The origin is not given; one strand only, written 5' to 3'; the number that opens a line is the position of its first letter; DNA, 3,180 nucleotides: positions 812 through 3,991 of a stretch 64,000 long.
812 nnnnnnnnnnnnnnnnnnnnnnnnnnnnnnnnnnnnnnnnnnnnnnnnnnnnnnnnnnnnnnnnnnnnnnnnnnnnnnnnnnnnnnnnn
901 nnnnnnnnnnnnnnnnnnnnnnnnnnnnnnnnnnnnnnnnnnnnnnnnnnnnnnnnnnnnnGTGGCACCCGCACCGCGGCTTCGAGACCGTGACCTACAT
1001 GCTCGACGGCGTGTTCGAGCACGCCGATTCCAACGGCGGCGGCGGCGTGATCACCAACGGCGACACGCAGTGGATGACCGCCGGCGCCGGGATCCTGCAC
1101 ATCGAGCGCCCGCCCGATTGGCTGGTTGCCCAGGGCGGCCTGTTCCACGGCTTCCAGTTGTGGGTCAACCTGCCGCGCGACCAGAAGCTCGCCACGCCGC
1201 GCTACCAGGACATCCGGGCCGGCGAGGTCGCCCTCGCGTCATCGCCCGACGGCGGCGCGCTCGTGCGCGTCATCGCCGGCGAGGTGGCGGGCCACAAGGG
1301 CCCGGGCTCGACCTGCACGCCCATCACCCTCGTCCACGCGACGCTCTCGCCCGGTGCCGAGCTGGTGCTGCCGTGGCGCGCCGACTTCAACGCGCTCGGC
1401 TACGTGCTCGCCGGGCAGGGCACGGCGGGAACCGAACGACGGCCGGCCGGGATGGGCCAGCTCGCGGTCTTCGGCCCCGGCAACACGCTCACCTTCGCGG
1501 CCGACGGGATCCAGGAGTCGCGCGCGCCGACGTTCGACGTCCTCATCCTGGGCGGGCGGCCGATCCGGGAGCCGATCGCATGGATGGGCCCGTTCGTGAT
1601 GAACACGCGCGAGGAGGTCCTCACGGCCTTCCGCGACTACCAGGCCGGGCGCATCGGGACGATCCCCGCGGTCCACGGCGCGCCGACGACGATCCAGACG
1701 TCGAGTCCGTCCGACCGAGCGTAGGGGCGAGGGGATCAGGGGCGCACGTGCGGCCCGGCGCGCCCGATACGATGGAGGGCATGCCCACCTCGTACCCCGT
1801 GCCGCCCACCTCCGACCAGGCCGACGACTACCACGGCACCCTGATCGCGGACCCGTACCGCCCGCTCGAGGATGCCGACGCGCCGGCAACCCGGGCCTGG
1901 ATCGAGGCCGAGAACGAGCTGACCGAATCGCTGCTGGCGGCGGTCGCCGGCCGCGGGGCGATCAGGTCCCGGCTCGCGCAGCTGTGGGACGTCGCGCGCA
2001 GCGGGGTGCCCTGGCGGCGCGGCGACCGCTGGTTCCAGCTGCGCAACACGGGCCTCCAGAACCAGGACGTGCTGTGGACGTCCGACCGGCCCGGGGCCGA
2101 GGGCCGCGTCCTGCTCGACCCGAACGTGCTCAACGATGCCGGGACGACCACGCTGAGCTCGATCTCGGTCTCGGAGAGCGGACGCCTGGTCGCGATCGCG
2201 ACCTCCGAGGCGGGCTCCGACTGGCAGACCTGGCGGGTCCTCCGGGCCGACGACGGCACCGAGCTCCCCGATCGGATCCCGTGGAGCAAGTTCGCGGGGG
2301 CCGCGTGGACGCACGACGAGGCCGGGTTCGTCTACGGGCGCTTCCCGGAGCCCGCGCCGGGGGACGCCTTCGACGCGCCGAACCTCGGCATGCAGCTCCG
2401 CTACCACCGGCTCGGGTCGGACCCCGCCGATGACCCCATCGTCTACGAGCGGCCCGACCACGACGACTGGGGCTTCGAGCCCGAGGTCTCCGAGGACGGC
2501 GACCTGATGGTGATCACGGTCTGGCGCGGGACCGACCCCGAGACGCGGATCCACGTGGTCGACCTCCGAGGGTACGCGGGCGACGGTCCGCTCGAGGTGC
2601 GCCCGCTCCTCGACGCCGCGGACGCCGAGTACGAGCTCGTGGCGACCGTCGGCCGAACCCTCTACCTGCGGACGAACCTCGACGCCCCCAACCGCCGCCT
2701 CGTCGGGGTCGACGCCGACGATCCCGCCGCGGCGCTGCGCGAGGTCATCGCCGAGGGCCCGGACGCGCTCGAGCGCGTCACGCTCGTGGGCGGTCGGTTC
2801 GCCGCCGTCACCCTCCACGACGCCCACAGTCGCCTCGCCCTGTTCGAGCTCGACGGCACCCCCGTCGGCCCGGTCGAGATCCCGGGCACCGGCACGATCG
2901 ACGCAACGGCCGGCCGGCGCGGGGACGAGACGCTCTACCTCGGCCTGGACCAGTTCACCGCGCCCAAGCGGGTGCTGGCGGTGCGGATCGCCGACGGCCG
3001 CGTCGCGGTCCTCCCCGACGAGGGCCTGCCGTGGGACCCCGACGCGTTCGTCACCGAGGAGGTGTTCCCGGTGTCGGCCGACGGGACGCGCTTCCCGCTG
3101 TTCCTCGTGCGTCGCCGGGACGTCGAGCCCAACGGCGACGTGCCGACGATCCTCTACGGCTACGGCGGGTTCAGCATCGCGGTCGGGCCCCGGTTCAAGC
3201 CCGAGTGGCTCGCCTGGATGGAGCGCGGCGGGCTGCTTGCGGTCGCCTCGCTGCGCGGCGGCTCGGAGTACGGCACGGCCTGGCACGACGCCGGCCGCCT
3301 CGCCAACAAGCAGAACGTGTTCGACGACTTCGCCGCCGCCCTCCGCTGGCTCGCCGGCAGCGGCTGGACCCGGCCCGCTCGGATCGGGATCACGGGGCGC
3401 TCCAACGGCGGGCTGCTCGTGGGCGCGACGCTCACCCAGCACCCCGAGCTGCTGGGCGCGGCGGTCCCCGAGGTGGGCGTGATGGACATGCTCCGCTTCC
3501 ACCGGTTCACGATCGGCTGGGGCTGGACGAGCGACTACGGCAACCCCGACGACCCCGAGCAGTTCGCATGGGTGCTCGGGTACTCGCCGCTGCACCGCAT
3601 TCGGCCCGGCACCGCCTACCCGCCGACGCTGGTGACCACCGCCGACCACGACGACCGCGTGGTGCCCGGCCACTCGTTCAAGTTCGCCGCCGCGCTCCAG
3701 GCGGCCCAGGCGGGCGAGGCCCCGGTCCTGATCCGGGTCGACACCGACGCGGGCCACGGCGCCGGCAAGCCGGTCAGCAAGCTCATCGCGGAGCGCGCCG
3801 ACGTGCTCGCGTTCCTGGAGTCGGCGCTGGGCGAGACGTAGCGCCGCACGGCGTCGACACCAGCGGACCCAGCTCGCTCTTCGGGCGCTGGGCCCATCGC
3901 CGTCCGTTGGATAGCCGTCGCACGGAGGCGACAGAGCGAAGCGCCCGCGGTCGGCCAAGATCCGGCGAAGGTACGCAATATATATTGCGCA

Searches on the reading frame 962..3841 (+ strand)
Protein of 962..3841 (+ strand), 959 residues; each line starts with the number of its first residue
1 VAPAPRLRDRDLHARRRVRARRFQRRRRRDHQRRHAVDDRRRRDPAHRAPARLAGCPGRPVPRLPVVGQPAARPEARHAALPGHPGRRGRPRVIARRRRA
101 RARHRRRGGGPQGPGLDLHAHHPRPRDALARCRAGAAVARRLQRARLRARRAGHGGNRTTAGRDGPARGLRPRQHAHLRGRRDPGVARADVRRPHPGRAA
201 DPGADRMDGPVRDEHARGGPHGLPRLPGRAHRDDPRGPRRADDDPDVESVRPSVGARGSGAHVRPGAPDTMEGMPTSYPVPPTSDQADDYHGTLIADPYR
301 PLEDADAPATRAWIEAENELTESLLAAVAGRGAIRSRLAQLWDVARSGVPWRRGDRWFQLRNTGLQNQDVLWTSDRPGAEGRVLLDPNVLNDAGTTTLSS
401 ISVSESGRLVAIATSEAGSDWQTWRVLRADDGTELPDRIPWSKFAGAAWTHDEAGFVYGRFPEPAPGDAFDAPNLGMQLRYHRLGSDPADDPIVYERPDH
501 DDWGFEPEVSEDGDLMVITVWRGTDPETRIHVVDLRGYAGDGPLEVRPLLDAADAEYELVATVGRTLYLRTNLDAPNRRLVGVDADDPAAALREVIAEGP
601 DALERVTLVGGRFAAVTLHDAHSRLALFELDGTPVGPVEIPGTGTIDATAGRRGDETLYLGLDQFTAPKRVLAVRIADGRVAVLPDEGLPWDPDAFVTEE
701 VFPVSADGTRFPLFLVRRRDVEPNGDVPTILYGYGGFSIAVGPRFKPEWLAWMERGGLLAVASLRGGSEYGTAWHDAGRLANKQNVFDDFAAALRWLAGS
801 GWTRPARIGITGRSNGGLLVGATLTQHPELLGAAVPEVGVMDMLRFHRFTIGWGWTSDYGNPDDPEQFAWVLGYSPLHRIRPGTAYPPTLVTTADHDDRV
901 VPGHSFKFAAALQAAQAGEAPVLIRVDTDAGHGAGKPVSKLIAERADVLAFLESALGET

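Call 7: search_protein_families(library=pfam, proteins=[window:962-3841:+], max_evalue=0.01)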
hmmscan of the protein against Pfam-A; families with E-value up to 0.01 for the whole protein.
window:962-3841:+ (959 aa): 4 families
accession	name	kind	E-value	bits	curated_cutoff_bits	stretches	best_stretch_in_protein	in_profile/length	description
PF02897.21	Peptidase_S9_N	-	3.3e-91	306.6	24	1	283-684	5-411/414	Prolyl oligopeptidase, N-terminal beta-propeller domain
PF00326.27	Peptidase_S9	-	6.4e-58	196.2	22.6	1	750-958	7-212/213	Prolyl oligopeptidase family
PF02129.25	Peptidase_S15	-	3.5e-06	27.3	23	1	752-845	47-134/262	X-Pro dipeptidyl-peptidase (S15 family)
PF07859.19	Abhydrolase_3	-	0.0083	16.3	25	0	786-824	48-89/210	alpha/beta hydrolase fold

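Call 8: search_protein_families(library=ncbifam, proteins=[window:962-3841:+], max_evalue=0.01)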
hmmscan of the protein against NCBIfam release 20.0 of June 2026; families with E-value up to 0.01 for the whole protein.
window:962-3841:+ (959 aa): 3 families
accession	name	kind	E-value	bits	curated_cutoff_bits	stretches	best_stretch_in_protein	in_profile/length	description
NF007511.0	PRK10115.1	equivalog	1.7e-35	122.6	1313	1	658-934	375-654/686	oligopeptidase B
NF053518.1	DipepPtdsDpp5Prph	equivalog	2.5e-05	23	900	1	704-843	402-543/655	dipeptidyl-peptidase Dpp5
NF041440.1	hydrolase_YghX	exception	0.0095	15.1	460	0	778-839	149-208/292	YghX family hydrolase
